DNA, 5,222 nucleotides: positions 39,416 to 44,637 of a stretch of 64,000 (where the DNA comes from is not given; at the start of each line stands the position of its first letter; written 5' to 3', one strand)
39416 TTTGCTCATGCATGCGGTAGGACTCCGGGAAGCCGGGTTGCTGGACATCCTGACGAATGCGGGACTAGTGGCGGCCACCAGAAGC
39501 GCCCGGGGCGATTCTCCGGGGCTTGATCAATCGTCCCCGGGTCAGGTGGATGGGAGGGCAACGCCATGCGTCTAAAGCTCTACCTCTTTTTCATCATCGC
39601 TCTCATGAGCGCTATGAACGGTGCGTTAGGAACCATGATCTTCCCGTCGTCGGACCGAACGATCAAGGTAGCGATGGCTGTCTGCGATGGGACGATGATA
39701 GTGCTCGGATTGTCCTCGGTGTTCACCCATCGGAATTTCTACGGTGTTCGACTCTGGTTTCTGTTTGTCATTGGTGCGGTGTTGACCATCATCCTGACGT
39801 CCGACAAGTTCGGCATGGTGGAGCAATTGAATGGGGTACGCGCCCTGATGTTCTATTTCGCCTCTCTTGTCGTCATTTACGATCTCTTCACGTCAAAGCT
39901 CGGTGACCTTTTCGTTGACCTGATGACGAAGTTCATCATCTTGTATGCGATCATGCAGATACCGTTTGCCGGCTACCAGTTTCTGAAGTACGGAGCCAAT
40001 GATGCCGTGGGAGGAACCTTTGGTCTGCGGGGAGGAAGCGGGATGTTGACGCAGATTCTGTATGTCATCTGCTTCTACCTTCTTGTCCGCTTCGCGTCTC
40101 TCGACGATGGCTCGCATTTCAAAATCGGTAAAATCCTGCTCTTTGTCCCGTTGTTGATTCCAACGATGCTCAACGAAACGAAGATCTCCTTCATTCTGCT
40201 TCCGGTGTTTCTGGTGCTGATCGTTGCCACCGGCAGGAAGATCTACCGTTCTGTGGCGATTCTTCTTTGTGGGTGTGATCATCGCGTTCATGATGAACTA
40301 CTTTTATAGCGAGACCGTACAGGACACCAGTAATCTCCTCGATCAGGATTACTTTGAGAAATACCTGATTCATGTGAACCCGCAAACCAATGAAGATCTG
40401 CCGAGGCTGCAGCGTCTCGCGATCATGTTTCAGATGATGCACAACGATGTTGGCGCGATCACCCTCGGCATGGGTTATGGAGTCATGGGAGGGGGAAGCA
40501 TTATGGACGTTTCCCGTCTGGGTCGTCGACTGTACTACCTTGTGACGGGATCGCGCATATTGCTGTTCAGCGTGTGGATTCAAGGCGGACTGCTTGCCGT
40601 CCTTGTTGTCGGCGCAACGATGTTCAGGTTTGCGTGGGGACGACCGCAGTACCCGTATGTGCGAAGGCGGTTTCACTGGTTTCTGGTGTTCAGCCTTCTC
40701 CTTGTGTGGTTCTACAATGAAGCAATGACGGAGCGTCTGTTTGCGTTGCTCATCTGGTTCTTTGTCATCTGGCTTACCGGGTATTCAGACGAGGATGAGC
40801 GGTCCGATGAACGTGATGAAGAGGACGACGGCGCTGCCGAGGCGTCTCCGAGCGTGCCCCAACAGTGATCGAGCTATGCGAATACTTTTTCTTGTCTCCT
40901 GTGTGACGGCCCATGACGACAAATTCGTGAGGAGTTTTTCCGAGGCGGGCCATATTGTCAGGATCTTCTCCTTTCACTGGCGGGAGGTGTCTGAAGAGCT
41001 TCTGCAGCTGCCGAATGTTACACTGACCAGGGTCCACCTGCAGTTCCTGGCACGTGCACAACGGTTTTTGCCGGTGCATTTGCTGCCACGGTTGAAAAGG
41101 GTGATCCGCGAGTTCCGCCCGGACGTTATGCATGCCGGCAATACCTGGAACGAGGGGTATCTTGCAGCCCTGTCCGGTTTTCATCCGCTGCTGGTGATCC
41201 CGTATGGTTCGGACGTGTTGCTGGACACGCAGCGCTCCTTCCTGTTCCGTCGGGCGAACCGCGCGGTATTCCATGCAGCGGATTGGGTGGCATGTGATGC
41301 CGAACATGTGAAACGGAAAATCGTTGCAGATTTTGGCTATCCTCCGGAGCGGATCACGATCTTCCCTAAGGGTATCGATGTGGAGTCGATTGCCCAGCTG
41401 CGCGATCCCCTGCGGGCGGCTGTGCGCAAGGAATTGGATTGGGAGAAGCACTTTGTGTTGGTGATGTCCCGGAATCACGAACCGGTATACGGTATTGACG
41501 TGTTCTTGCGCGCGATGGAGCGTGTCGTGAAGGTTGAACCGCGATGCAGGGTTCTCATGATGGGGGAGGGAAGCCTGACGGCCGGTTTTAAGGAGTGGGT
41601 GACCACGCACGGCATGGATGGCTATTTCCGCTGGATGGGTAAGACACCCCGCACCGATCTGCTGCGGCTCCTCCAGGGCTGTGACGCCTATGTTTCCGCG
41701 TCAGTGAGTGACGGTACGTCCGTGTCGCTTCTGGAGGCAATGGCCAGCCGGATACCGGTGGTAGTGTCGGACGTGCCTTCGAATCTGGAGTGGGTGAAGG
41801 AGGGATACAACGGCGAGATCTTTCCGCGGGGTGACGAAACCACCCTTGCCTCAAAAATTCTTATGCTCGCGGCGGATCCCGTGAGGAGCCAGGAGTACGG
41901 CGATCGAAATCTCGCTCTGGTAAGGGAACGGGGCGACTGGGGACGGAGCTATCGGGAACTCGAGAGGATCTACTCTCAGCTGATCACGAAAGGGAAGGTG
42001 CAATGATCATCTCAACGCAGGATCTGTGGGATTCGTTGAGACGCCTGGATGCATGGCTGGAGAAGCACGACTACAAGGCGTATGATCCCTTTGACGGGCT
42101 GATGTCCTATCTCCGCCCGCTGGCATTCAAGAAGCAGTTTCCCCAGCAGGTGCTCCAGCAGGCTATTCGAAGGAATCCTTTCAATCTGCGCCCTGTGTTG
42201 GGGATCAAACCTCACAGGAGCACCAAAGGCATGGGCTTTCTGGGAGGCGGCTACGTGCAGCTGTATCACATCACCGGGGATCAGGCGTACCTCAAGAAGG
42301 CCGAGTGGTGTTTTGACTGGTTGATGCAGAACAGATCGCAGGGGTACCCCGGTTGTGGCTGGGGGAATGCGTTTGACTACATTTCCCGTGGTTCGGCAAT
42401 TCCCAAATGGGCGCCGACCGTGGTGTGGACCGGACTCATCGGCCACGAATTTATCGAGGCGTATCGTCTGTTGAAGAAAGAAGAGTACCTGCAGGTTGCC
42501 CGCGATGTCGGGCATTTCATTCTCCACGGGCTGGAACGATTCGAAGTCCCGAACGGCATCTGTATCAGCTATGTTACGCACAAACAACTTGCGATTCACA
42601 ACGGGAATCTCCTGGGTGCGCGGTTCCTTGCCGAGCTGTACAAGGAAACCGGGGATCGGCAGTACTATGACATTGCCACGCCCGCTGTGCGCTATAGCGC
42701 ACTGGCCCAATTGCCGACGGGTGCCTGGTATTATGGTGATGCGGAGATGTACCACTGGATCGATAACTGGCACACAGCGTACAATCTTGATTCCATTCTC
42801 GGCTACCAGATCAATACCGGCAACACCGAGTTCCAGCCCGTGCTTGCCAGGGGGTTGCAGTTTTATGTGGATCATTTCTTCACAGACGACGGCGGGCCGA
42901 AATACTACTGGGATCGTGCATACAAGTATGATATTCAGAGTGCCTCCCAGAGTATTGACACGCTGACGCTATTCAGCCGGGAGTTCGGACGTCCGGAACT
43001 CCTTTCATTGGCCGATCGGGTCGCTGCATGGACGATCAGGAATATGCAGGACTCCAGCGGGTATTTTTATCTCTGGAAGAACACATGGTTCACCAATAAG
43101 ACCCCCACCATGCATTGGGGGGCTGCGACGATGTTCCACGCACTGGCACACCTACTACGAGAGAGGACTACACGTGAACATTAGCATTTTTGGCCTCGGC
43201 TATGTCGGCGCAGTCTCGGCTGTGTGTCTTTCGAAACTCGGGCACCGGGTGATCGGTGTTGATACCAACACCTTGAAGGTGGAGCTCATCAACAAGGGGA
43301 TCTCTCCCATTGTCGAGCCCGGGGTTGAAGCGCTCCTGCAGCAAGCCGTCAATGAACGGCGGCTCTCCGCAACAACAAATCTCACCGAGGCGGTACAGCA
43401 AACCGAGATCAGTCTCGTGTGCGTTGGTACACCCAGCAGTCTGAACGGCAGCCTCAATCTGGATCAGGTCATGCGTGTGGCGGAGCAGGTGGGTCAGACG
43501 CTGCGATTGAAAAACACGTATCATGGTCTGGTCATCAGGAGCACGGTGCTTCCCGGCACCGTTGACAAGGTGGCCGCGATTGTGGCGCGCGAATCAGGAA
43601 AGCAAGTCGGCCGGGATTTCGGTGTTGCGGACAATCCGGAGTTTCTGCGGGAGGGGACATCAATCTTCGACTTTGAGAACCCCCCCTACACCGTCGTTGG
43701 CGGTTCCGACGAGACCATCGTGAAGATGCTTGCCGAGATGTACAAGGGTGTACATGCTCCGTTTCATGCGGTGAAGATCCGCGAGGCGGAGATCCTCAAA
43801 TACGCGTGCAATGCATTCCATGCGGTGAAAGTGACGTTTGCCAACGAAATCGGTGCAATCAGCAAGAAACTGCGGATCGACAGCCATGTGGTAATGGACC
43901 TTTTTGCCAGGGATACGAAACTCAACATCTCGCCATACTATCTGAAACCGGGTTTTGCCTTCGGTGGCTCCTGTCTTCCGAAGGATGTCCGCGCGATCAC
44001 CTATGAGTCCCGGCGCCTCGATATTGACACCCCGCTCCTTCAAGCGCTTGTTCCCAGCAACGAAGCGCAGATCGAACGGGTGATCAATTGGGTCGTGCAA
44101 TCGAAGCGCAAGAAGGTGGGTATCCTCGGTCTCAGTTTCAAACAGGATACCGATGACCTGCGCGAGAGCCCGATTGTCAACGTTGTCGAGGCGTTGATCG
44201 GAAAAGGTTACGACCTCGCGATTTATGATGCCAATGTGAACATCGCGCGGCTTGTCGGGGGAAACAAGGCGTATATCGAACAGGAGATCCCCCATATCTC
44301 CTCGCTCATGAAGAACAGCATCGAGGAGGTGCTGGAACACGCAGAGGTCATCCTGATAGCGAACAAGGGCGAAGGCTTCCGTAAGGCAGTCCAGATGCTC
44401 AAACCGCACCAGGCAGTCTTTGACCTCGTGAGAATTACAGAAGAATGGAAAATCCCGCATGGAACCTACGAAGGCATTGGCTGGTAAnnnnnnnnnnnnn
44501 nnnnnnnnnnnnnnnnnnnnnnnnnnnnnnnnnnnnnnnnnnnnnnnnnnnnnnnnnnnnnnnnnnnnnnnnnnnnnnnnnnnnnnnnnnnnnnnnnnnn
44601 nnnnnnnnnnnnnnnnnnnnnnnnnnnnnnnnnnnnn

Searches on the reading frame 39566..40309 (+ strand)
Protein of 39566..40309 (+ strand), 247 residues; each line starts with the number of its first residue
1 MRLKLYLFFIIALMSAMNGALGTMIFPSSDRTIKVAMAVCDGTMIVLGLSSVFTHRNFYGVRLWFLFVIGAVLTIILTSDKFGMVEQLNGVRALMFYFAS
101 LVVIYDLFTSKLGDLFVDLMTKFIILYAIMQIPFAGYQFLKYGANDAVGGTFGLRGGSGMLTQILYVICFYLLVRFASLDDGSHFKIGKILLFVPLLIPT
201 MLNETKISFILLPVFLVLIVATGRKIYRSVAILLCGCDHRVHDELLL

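Call 6: search_protein_families(library=pfam, proteins=[window:39566-40309:+], max_evalue=0.01)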
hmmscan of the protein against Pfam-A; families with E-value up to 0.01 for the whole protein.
window:39566-40309:+ (247 aa): 0 families

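Call 40: search_protein_families(library=pfam, proteins=[window:39566-40309:+], max_evalue=0.01)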
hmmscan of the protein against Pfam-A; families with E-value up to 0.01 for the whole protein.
window:39566-40309:+ (247 aa): 0 families

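Call 61: search_protein_families(library=ncbifam, proteins=[window:39566-40309:+], max_evalue=0.001)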
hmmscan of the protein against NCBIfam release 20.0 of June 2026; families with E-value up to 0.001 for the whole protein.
window:39566-40309:+ (247 aa): 0 families

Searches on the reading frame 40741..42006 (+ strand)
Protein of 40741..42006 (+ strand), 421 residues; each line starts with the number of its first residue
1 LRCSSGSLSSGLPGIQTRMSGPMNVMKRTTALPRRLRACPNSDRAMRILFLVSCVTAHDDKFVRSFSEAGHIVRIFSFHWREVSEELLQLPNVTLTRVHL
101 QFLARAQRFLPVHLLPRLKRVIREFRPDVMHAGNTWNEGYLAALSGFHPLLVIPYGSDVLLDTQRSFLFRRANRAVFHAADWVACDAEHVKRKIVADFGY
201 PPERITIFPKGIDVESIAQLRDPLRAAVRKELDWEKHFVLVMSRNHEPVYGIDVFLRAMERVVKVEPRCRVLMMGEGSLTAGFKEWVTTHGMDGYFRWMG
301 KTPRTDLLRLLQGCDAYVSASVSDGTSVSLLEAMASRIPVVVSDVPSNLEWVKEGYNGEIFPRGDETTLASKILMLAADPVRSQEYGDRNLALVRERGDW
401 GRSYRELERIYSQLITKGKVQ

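Call 6: search_protein_families(library=pfam, proteins=[window:40741-42006:+], max_evalue=0.01)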
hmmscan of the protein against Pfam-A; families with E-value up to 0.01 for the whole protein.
window:40741-42006:+ (421 aa): 7 families
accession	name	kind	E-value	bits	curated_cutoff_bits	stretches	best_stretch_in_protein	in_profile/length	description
PF00534.26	Glycos_transf_1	-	4.5e-26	91.8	26.4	1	229-385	6-164/172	Glycosyl transferases group 1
PF13692.12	Glyco_trans_1_4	-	2.5e-24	86.6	27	1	239-379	4-142/142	Glycosyl transferases group 1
PF13439.12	Glyco_transf_4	-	3.2e-16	60.3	28.5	1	63-215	12-169/170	Glycosyltransferase Family 4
PF13579.12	Glyco_trans_4_4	-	2.6e-12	47.8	29.7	1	63-211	11-158/158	Glycosyl transferase 4-like domain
PF13477.12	Glyco_trans_4_2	-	1.7e-10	41.7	23.4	1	47-186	1-138/139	Glycosyl transferase 4-like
PF20706.3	GT4-conflict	-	0.00096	18.7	26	1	173-344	140-312/385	Family 4 Glycosyltransferase in conflict systems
PF13524.12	Glyco_trans_1_2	-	0.006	17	25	0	262-407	12-142/144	Glycosyl transferase-like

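Call 61: search_protein_families(library=ncbifam, proteins=[window:40741-42006:+], max_evalue=0.001)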
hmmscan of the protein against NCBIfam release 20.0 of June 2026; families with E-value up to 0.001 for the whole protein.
window:40741-42006:+ (421 aa): 27 families (the best 25 are shown)
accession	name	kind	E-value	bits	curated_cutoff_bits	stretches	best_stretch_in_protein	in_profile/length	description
TIGR03088.1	stp2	hypoth_equivalog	1.4e-28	100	409.05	1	112-414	67-373/374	TIGR03088 family PEP-CTERM/XrtA system glycosyltransferase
TIGR04063.1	stp3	hypoth_equivalog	1.8e-27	96.3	442.05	1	167-415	145-396/397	TIGR04063 family PEP-CTERM/XrtA system glycosyltransferase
NF038229.1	Glyco4_Geo_Pelo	equivalog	1.2e-26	93.6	400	1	117-415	46-337/338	GPMC system family 4 glycosyltransferase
NF041876.1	EPS_EpsE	equivalog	1.2e-17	64.2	400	1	177-392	159-374/389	exopolysaccharide biosynthesis GT4 family glycosyltransferase EpsE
TIGR03999.1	thiol_BshA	equivalog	2.2e-15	56.4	273.7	1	156-415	122-374/375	N-acetyl-alpha-D-glucosaminyl L-malate synthase BshA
TIGR02149.1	glgA_Coryne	subfamily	1e-12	47.9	302.4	1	172-413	137-389/391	glycogen synthase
TIGR04157.1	glyco_rSAM_CFB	subfamily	1.7e-12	47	400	1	172-358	162-345/406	TIGR04157 family glycosyltransferase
TIGR04047.1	MSMEG_0565_glyc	hypoth_equivalog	3.9e-12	46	259.85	1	169-407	129-367/373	MSMEG_0565 family glycosyltransferase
TIGR03449.1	mycothiol_MshA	equivalog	6.8e-12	45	462.5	1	162-415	147-404/406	D-inositol-3-phosphate glycosyltransferase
NF038011.1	PelF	equivalog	1.2e-11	44.3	100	1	169-380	247-458/489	GT4 family glycosyltransferase PelF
TIGR04348.1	TIGR04348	equivalog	2.3e-11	43.3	300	1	267-380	166-278/310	selenoneine biosynthesis selenosugar synthase SenB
TIGR02918.1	TIGR02918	equivalog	2.3e-09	36.5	574.6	1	235-375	318-455/500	accessory Sec system glycosyltransferase GtfA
NF053787.1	GlcN_PG_synth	equivalog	3.2e-09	36.1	480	1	105-415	63-360/361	N-acetylglucosaminyl phosphatidylglycerol synthase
NF038295.1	EPS_HpsP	equivalog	6.5e-09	35.3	550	1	193-414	167-387/388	hormogonium polysaccharide biosynthesis glycosyltransferase HpsP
NF047684.1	TeichurnBiosyTuaC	equivalog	1e-08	34.6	550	1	126-415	108-390/391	teichuronic acid biosynthesis protein TuaC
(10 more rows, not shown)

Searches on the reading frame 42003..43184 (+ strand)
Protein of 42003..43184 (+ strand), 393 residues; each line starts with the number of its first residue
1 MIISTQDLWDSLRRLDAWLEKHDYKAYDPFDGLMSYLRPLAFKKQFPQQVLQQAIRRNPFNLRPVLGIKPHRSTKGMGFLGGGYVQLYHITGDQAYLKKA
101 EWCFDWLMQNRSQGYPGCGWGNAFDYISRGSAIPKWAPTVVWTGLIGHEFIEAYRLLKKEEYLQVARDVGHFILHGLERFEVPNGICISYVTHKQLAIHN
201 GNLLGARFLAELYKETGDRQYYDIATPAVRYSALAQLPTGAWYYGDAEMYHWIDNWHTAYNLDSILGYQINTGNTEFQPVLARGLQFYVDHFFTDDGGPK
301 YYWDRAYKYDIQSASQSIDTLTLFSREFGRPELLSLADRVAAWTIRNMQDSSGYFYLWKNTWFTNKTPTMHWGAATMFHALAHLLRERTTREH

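Call 6: search_protein_families(library=pfam, proteins=[window:42003-43184:+], max_evalue=0.01)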
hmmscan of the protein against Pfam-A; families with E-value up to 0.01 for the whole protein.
window:42003-43184:+ (393 aa): 5 families
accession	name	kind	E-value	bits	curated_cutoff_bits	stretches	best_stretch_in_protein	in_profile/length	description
PF07944.18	Beta-AFase-like_GH127_cat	-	7.7e-07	28.9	24.9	0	148-236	132-211/376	Beta-L-arabinofuranosidase, GH127 catalytic domain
PF03663.20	Glyco_hydro_76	-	9.1e-06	25.8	25.9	0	85-109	164-188/366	Glycosyl hydrolase family 76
PF06662.19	C5-epim_C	-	0.0011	18.9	23.3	0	146-170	34-58/188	D-glucuronyl C5-epimerase C-terminus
PF07470.19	Glyco_hydro_88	-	0.0013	18.3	26.6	1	82-245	36-178/352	Glycosyl Hydrolase Family 88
PF09492.16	Pec_lyase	-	0.0054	16.5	22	1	207-251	46-92/292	Pectic acid lyase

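Call 61: search_protein_families(library=ncbifam, proteins=[window:42003-43184:+], max_evalue=0.001)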
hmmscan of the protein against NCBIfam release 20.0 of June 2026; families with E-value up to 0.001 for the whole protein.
window:42003-43184:+ (393 aa): 2 families
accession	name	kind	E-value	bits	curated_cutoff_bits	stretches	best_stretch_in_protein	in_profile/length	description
TIGR02474.1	pec_lyase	equivalog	0.00017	21.3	189.8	0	195-245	39-90/295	pectate lyase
TIGR03897.1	lanti_2_LanM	subfamily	0.00057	17.8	304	0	18-122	636-743/932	type 2 lanthipeptide synthetase LanM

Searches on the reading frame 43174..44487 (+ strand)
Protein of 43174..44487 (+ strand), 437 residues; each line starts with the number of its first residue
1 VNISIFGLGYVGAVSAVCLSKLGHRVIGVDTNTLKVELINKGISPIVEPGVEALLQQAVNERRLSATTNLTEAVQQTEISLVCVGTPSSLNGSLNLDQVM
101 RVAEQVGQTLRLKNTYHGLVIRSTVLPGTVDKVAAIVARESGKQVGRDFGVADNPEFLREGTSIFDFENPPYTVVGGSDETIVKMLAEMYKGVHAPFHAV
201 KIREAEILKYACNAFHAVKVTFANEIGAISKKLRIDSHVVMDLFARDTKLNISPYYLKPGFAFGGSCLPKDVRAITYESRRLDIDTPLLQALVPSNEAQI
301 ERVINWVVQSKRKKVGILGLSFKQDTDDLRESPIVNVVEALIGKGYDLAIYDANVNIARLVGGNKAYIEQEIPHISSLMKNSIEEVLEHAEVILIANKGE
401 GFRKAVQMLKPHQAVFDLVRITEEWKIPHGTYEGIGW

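Call 6: search_protein_families(library=pfam, proteins=[window:43174-44487:+], max_evalue=0.01)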
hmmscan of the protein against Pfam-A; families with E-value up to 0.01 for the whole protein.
window:43174-44487:+ (437 aa): 6 families
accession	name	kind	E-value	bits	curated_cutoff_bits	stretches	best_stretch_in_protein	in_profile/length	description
PF03721.20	UDPG_MGDP_dh_N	-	1.4e-52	178.4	27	1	1-188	1-186/187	UDP-glucose/GDP-mannose dehydrogenase family, NAD binding domain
PF00984.24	UDPG_MGDP_dh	-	1.1e-27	96.4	25.4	1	203-297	1-93/94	UDP-glucose/GDP-mannose dehydrogenase family, central domain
PF03720.21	UDPG_MGDP_dh_C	-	4.1e-16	59.7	30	1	316-422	1-101/103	UDP-glucose/GDP-mannose dehydrogenase family, UDP binding domain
PF02558.23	ApbA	-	0.0012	19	22.2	1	3-84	1-74/150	Ketopantoate reductase PanE/ApbA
PF03807.23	F420_oxidored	-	0.0077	17.2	21.6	0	380-409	50-79/94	NADP oxidoreductase coenzyme F420-dependent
PF01210.29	NAD_Gly3P_dh_N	-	0.0083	16.5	23.1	0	3-86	2-79/158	NAD-dependent glycerol-3-phosphate dehydrogenase N-terminus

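Call 12: search_protein_families(library=ncbifam, proteins=[window:43174-44487:+], max_evalue=0.01)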
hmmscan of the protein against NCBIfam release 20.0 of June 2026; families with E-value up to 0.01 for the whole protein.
window:43174-44487:+ (437 aa): 11 families
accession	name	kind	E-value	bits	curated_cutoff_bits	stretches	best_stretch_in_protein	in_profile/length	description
TIGR03026.1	NDP-sugDHase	subfamily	5e-119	397.7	189.8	1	1-417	1-410/413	nucleotide sugar dehydrogenase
NF041297.1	UDPGDh_AglM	equivalog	8.3e-92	308.3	670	1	1-354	1-358/429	UDP-glucose 6-dehydrogenase AglM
NF047673.2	TeichurnBiosyTuaD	equivalog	1.8e-74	251.5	700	1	3-367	4-367/439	UDP-glucose 6-dehydrogenase TuaD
NF040825.1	UDPMaNacDH_Arch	equivalog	1.3e-43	149.4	750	1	1-356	1-352/418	UDP-N-acetyl-D-mannosamine dehydrogenase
NF008286.0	PRK11064.1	equivalog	6e-36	123.9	459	1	2-415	5-412/420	UDP-N-acetyl-D-mannosamine dehydrogenase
NF011631.0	PRK15057.1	equivalog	2e-34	119.4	757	1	1-355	1-339/388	UDP-glucose 6-dehydrogenase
NF011729.0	PRK15182.1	equivalog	5.8e-26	91.2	592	1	2-356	8-358/425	Vi polysaccharide biosynthesis UDP-N-acetylglucosamine C-6 dehydrogenase TviB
NF000941.0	PRK00094.1-3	equivalog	0.00012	21.4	423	1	2-89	3-84/336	NAD(P)H-dependent glycerol-3-phosphate dehydrogenase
TIGR00745.1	apbA_panE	subfamily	0.00085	18.7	141.35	1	2-84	1-76/305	2-dehydropantoate 2-reductase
TIGR03911.1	pyrrolys_PylD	equivalog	0.0056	15.8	150.05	0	4-63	149-205/266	3-methylornithyl-N6-L-lysine dehydrogenase PylD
NF004783.0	PRK06129.1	equivalog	0.0074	15.7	347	0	2-78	4-84/315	3-hydroxyacyl-CoA dehydrogenase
